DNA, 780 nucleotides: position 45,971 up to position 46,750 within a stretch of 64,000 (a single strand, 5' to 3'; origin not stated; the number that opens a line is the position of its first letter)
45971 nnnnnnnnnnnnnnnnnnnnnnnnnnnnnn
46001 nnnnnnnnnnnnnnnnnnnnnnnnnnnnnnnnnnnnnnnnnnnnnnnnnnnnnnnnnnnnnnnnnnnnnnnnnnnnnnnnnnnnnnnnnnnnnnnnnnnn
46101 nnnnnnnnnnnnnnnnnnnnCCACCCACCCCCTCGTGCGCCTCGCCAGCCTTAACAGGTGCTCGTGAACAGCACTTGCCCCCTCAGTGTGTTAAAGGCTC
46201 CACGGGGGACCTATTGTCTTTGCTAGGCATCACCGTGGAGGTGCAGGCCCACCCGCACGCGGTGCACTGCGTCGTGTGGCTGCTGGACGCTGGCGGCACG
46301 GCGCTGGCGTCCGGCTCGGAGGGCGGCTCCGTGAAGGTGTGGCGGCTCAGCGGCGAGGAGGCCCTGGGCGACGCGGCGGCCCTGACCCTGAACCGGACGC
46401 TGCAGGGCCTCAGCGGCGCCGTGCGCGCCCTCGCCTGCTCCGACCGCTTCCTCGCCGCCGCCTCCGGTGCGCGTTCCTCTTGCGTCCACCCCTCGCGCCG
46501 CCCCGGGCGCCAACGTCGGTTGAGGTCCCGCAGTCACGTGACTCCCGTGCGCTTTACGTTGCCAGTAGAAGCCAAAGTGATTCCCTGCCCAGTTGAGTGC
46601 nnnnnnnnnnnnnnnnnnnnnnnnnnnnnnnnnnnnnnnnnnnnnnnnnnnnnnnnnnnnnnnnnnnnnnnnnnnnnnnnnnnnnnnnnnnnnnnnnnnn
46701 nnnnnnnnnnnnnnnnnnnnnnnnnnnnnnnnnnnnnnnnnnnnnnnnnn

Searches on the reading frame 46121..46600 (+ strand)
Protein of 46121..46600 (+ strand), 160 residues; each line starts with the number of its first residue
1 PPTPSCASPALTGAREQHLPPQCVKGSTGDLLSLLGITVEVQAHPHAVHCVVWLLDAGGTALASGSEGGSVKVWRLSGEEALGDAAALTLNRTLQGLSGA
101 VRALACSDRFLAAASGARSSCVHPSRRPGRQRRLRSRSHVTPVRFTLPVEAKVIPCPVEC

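Call 15: search_protein_families(library=pfam, proteins=[window:46121-46600:+], max_evalue=0.01)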
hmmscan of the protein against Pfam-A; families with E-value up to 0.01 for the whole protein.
window:46121-46600:+ (160 aa): 6 families
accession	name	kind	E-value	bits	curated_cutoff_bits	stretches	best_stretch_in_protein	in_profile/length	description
PF25047.1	Beta-prop_TEP1_2nd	-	3.5e-05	23.5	89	1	48-123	1-66/255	TEP-1 second beta-propeller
PF25174.1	Beta-prop_THOC3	-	7.5e-05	22.3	305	1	44-116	1-67/272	THOC3 beta-propeller domain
PF00400.38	WD40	-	7.7e-05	23.5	27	1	41-74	7-38/39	WD domain, G-beta repeat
PF25173.1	Beta-prop_WDR3_1st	-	0.0004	20.6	154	1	41-118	25-91/184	WDR3 first beta-propeller domain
PF24807.1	WD40_CDC20-Fz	-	0.0018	18.1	200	1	40-130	46-125/292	CDC20/Fizzy WD40 domain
PF24814.1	WD40_Prp19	-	0.006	16.1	320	0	39-115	43-110/281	Prp19 WD40 domain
